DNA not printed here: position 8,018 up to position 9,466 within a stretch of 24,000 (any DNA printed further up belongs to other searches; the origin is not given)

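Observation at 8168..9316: Fusion of a HIGH-motif (TagD/HldC-type) nucleotidyltransferase with a fucokinase-like GHMP kinase: a candidate single-polypeptide sugar-activation module with an uncharacterised architecture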

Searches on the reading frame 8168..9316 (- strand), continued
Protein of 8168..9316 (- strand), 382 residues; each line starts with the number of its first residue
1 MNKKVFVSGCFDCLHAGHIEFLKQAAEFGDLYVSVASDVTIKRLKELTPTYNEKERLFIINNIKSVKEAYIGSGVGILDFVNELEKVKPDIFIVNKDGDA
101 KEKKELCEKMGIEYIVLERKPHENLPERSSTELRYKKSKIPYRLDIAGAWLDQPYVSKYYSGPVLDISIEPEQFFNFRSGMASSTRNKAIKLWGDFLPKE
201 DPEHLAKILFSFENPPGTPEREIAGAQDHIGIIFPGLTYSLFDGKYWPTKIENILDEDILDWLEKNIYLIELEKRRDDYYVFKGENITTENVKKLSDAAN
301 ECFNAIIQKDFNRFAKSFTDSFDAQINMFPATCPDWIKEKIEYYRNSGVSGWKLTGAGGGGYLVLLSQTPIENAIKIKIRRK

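Call 47: search_protein_families(library=ncbifam, proteins=[L007:1350-1952:+, L006:6063-6605:+, L006:9182-10132:-, L051:8942-9949:+, L077:11214-12305:+, L077:12302-13393:+, L077:8943-9986:+, L019:4864-5847:+, L019:3239-4339:+], max_evalue=0.00001)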
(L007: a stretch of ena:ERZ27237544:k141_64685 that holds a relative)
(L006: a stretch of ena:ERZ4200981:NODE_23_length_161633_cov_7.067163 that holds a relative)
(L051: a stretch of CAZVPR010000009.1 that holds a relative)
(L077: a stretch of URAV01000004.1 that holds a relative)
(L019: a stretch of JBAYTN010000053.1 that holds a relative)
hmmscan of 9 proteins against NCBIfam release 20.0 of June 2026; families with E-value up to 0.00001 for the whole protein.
L007:1350-1952:+ (200 aa): 7 families
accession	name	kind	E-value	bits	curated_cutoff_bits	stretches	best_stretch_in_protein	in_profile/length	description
TIGR00441.1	gmhA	equivalog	4.3e-63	212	209.45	1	44-193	5-154/154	D-sedoheptulose 7-phosphate isomerase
NF010546.0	PRK13936.1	equivalog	1e-62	211.4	276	1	12-199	4-195/197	phosphoheptose isomerase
NF001628.0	PRK00414.1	equivalog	3.9e-46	157.1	265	1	16-195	7-189/192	D-sedoheptulose 7-phosphate isomerase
NF010547.0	PRK13938.1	equivalog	2.2e-40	138.4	320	1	35-198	30-193/196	D-sedoheptulose 7-phosphate isomerase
NF008138.0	PRK10886.1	equivalog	1.2e-37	129.5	352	1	31-198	21-192/196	DnaA initiator-associating protein DiaA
NF003915.0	PRK05441.1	subfamily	4.3e-08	32.5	168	1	13-160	25-173/300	N-acetylmuramic acid 6-phosphate etherase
NF040776.2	AlsR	equivalog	6.1e-06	25.4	400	0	114-177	172-235/279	transcriptional repressor AlsR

L006:6063-6605:+ (180 aa): 13 families
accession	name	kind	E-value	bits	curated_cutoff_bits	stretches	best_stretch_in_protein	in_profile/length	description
NF006506.0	PRK08942.1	equivalog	4.1e-52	176.3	178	1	2-178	3-181/182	D-glycero-beta-D-manno-heptose 1,7-bisphosphate 7-phosphatase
NF050049.1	HBPPhtaseGmhB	domain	1.3e-42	145.5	250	1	3-152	4-151/171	D-glycero-alpha-D-manno-heptose-1,7-bisphosphate 7-phosphatase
TIGR00213.1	GmhB_yaeD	subfamily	2.1e-42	144.7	149.6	1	3-150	2-156/176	D-glycero-beta-D-manno-heptose 1,7-bisphosphate 7-phosphatase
TIGR01656.1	Histidinol-ppas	subfamily_domain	1.7e-40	138.4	84.15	1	3-143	1-145/149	histidinol-phosphate phosphatase domain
TIGR01662.1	HAD-SF-IIIA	subfamily_domain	9.7e-35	119.7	44.6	1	3-145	1-139/141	HAD-IIIA family hydrolase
NF005264.0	PRK06769.1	equivalog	1.1e-32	113.2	217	1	1-176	3-173/175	HAD-IIIA family hydrolase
NF003937.0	PRK05446.1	equivalog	4.9e-32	111.3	443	1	3-173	4-168/355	bifunctional histidinol-phosphatase/imidazoleglycerol-phosphate dehydratase HisB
TIGR01261.1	hisB_Nterm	equivalog_domain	2.1e-28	98.8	140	1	3-142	2-144/161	histidinol-phosphatase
NF009695.0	PRK13222.1-2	equivalog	3.1e-10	39.9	225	1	28-176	95-224/226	phosphoglycolate phosphatase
TIGR02253.1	CTE7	subfamily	4.6e-09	36.4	169.75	1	86-168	135-218/221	TIGR02253 family HAD-type hydrolase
NF009804.0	PRK13288.1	equivalog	4.8e-09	36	218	1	92-176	129-212/215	pyrophosphatase PpaX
TIGR01457.1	HAD-SF-IIA-hyp2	hypoth_equivalog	2e-06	27.5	247.65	1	100-167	177-246/249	TIGR01457 family HAD-type hydrolase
TIGR01452.1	PGP_euk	subfamily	2.3e-06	27.3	201.95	1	99-166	200-275/279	phosphoglycolate/pyridoxal phosphate family phosphatase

L006:9182-10132:- (316 aa): 7 families
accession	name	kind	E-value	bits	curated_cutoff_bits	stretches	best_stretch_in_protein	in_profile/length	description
NF047922.1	GDPFucSynFcl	equivalog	6.8e-94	314.8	500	1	8-288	3-282/308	GDP-L-fucose synthase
TIGR01181.1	dTDP_gluc_dehyt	equivalog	2e-11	43.5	365.1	1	43-272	57-275/321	dTDP-glucose 4,6-dehydratase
TIGR04180.1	EDH_00030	hypoth_equivalog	1.1e-09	37.8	475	1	60-271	71-268/297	NAD-dependent 4,6-dehydratase LegB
TIGR01179.1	galE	equivalog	5.4e-09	35.3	262.3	1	43-262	54-278/332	UDP-glucose 4-epimerase GalE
NF007490.0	PRK10084.1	subfamily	1.4e-08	34.2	649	0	155-242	181-260/361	dTDP-glucose 4,6-dehydratase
NF007582.0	PRK10217.1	equivalog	5.5e-07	29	698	0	167-242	180-253/355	dTDP-glucose 4,6-dehydratase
TIGR02197.1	heptose_epim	equivalog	1.5e-06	27.7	274.6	1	11-268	2-269/316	ADP-glyceromanno-heptose 6-epimerase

L051:8942-9949:+ (335 aa): 14 families
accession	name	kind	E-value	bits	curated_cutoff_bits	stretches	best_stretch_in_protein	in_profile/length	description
NF047922.1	GDPFucSynFcl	equivalog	1.1e-32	113.8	500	1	18-329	3-304/308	GDP-L-fucose synthase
TIGR01181.1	dTDP_gluc_dehyt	equivalog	1.2e-22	80.5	365.1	1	20-329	2-314/321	dTDP-glucose 4,6-dehydratase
TIGR01179.1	galE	equivalog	1.3e-22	80.1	262.3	1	20-330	2-329/332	UDP-glucose 4-epimerase GalE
TIGR04180.1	EDH_00030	hypoth_equivalog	1.2e-17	63.9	475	1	21-286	2-263/297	NAD-dependent 4,6-dehydratase LegB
TIGR02197.1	heptose_epim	equivalog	2.1e-16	60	274.6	1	21-295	2-276/316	ADP-glyceromanno-heptose 6-epimerase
NF007582.0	PRK10217.1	equivalog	3.8e-10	39.4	698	1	124-264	123-255/355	dTDP-glucose 4,6-dehydratase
TIGR03466.1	HpnA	hypoth_equivalog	1.8e-09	36.9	367.65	1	19-187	2-164/327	hopanoid-associated sugar epimerase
NF008360.0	PRK11150.1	equivalog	2.4e-08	33.5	452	1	21-298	3-272/310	ADP-glyceromanno-heptose 6-epimerase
TIGR01472.1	gmd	equivalog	3.8e-08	32.9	415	1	18-287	1-276/342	GDP-mannose 4,6-dehydratase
NF005998.1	PRK08125.1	equivalog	1.1e-07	30.6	777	0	4-55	302-354/649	bifunctional UDP-4-amino-4-deoxy-L-arabinose formyltransferase/UDP-glucuronic acid oxidase ArnA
NF007956.0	PRK10675.1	subfamily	8e-07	28.5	394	1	21-326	4-329/338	UDP-glucose 4-epimerase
NF007490.0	PRK10084.1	subfamily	1.3e-06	27.7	649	0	150-326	156-334/361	dTDP-glucose 4,6-dehydratase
NF008872.0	PRK11908.1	equivalog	2.4e-06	26.9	294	0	17-56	1-41/349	bifunctional UDP-4-keto-pentose/UDP-xylose synthase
NF042422.1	oxyalk_red_OleD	equivalog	4.9e-06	26.1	580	1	19-245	2-210/329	2-alkyl-3-oxoalkanoate reductase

L077:11214-12305:+ (363 aa): 12 families
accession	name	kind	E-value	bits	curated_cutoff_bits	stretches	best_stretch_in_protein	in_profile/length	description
TIGR01472.1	gmd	equivalog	1.2e-174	580.4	415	1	9-354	1-341/342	GDP-mannose 4,6-dehydratase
TIGR04180.1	EDH_00030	hypoth_equivalog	4.1e-29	101.6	475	1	12-336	2-295/297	NAD-dependent 4,6-dehydratase LegB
TIGR01181.1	dTDP_gluc_dehyt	equivalog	9.5e-28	97.2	365.1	1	57-274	41-255/321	dTDP-glucose 4,6-dehydratase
TIGR02622.1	CDP_4_6_dhtase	equivalog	1.9e-19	70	278.45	1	8-135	4-123/352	CDP-glucose 4,6-dehydratase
NF007582.0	PRK10217.1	equivalog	6.4e-17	61.7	698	1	63-253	48-242/355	dTDP-glucose 4,6-dehydratase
TIGR01179.1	galE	equivalog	2.8e-16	59.3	262.3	1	12-187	3-166/332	UDP-glucose 4-epimerase GalE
NF007490.0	PRK10084.1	subfamily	3.2e-15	56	649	1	56-253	40-249/361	dTDP-glucose 4,6-dehydratase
NF011728.1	PRK15181.1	equivalog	5.7e-08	32.1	760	1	6-247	13-245/348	Vi polysaccharide biosynthesis UDP-N-acetylglucosaminuronic acid C-4 epimerase TviC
NF041015.1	UDPsulfquin_syn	equivalog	3.2e-07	29.7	575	1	12-129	4-132/384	UDP-sulfoquinovose synthase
NF007956.0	PRK10675.1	subfamily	3e-06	26.6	394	1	12-172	4-154/338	UDP-glucose 4-epimerase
NF043036.1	ErythonDh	equivalog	3.4e-06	26.5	325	1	12-181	4-163/321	D-erythronate dehydrogenase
NF052578.1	StrlDmthSdmBMthl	equivalog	5.1e-06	26.5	600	0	11-184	3-149/328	sterol demethylase protein SdmB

L077:12302-13393:+ (363 aa): 5 families
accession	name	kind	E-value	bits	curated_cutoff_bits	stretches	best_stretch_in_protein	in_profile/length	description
NF047922.1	GDPFucSynFcl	equivalog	3.3e-123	411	500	2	5-191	2-187/308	GDP-L-fucose synthase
TIGR01181.1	dTDP_gluc_dehyt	equivalog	4.3e-14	52.3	365.1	1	241-363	202-314/321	dTDP-glucose 4,6-dehydratase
TIGR04180.1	EDH_00030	hypoth_equivalog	1.6e-11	43.8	475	1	59-194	72-197/297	NAD-dependent 4,6-dehydratase LegB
TIGR01179.1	galE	equivalog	3.7e-10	39.2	262.3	0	9-177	3-185/332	UDP-glucose 4-epimerase GalE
NF007490.0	PRK10084.1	subfamily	1.5e-07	30.7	649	0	243-363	220-337/361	dTDP-glucose 4,6-dehydratase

L077:8943-9986:+ (347 aa): 3 families
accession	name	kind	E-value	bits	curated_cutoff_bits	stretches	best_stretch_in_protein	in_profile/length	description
TIGR01479.1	GMP_PMI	equivalog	1.5e-75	254.8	372.95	1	7-345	4-341/467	mannose-1-phosphate guanylyltransferase/mannose-6-phosphate isomerase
NF012004.0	PRK15460.1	equivalog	1.6e-56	192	859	1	5-343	7-349/478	mannose-1-phosphate guanyltransferase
TIGR03992.1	Arch_glmU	subfamily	5.3e-07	28.9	292.1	1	6-201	3-175/393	bifunctional sugar-1-phosphate nucleotidylyltransferase/acetyltransferase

L019:4864-5847:+ (327 aa): 8 families
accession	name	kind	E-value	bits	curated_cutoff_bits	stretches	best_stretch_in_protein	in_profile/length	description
NF047922.1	GDPFucSynFcl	equivalog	2.8e-146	486.8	500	1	9-325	2-305/308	GDP-L-fucose synthase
TIGR01181.1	dTDP_gluc_dehyt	equivalog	8.6e-23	80.9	365.1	1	42-324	54-314/321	dTDP-glucose 4,6-dehydratase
TIGR01179.1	galE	equivalog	6e-17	61.5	262.3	1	41-324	50-328/332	UDP-glucose 4-epimerase GalE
TIGR04180.1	EDH_00030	hypoth_equivalog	2.9e-14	52.8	475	1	63-284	72-267/297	NAD-dependent 4,6-dehydratase LegB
NF007490.0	PRK10084.1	subfamily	1.7e-13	50.3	649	1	42-325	54-338/361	dTDP-glucose 4,6-dehydratase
NF007582.0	PRK10217.1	equivalog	9.2e-11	41.4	698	1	137-324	154-334/355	dTDP-glucose 4,6-dehydratase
TIGR02197.1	heptose_epim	equivalog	7.3e-07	28.7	274.6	1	14-281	3-268/316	ADP-glyceromanno-heptose 6-epimerase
NF007956.0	PRK10675.1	subfamily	1.6e-06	27.5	394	0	216-322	227-330/338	UDP-glucose 4-epimerase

L019:3239-4339:+ (366 aa): 11 families
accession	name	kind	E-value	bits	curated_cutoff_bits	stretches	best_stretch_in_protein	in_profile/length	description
TIGR01472.1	gmd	equivalog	1.3e-172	573.7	415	1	2-360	1-341/342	GDP-mannose 4,6-dehydratase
TIGR04180.1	EDH_00030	hypoth_equivalog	4.9e-30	104.6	475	1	5-276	2-263/297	NAD-dependent 4,6-dehydratase LegB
TIGR01181.1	dTDP_gluc_dehyt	equivalog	5.3e-28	98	365.1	1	4-355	2-309/321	dTDP-glucose 4,6-dehydratase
TIGR02622.1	CDP_4_6_dhtase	equivalog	6.6e-22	78.1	278.45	1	2-122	5-121/352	CDP-glucose 4,6-dehydratase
TIGR01179.1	galE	equivalog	1.7e-20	73.1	262.3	1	4-176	2-166/332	UDP-glucose 4-epimerase GalE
NF007582.0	PRK10217.1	equivalog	5.8e-14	51.9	698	1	1-348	1-322/355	dTDP-glucose 4,6-dehydratase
NF007490.0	PRK10084.1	subfamily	1.9e-12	46.9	649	1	54-243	49-250/361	dTDP-glucose 4,6-dehydratase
NF007956.0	PRK10675.1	subfamily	1.6e-08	34.1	394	1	3-173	2-166/338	UDP-glucose 4-epimerase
NF043036.1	ErythonDh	equivalog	9.6e-08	31.6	325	1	3-170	2-163/321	D-erythronate dehydrogenase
TIGR01214.1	rmlD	equivalog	4.2e-07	29.3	224.05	1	4-178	2-146/285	dTDP-4-dehydrorhamnose reductase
NF011728.1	PRK15181.1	equivalog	8.2e-06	25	760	0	2-185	16-194/348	Vi polysaccharide biosynthesis UDP-N-acetylglucosaminuronic acid C-4 epimerase TviC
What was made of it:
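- operon orders gmd-fcl-fusion-rhaM-fucP (L019) and manC-fusion-gmd-fcl (L077) (call 47) The gene abutting the fusion in L006 is Fcl-like (315 bits), not HldD (28 bits) (call 47).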

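Call 56: search_protein_families(library=pfam, proteins=[P0073, L019:7237-7629:+, L029:12440-12772:+, L052:11182-11511:+, L056:13389-13712:+, L028:9350-11143:+], max_evalue=0.01)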
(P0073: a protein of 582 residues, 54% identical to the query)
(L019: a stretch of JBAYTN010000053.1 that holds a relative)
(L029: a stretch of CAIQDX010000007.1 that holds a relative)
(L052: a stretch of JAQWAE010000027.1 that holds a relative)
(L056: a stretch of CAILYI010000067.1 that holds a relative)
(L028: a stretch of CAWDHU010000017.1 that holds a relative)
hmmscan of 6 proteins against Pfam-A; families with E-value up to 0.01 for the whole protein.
P0073 (582 aa): 3 families
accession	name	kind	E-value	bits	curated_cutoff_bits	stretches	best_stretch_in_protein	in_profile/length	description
PF05336.19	rhaM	-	7.9e-19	68.3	23.4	1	5-105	2-103/105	L-rhamnose mutarotase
PF01467.32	CTP_transf_like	-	4.2e-16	59.8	21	1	209-337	2-132/133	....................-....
PF08544.19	GHMP_kinases_C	-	3.5e-05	24.6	21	1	504-572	4-74/85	GHMP kinases C terminal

L019:7237-7629:+ (130 aa): 1 family
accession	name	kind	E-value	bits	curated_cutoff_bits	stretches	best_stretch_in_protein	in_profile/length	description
PF05336.19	rhaM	-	7.7e-26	90.8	23.4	1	6-114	1-105/105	L-rhamnose mutarotase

L029:12440-12772:+ (110 aa): 1 family
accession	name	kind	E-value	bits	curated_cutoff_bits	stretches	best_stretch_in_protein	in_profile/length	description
PF05336.19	rhaM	-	2.2e-30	105.4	23.4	1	4-110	1-105/105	L-rhamnose mutarotase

L052:11182-11511:+ (109 aa): 2 families
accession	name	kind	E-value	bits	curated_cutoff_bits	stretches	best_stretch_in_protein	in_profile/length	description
PF05336.19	rhaM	-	7.1e-31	107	23.4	1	3-109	1-105/105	L-rhamnose mutarotase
PF03520.19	KCNQ_channel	-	0.00085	19.5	25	1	2-32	88-118/189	KCNQ voltage-gated potassium channel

L056:13389-13712:+ (107 aa): 1 family
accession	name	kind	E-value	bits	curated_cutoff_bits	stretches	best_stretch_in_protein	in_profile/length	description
PF05336.19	rhaM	-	4.8e-29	101.1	23.4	1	3-106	1-105/105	L-rhamnose mutarotase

L028:9350-11143:+ (597 aa): 3 families
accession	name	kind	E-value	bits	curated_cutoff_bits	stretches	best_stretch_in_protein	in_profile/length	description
PF05336.19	rhaM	-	4e-20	72.4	23.4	1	13-108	4-100/105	L-rhamnose mutarotase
PF01467.32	CTP_transf_like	-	1.3e-13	51.7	21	1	223-351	2-132/133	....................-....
PF08544.19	GHMP_kinases_C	-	0.00099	19.9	21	1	518-579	4-66/85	GHMP kinases C terminal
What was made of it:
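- On GHMP kinase superfamily: Homologues such as P0073 reach 24.6 bits for the C domain (call 56).
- RhaM-type mutarotase adjacent in 11 loci and fused in 4 (call 56)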
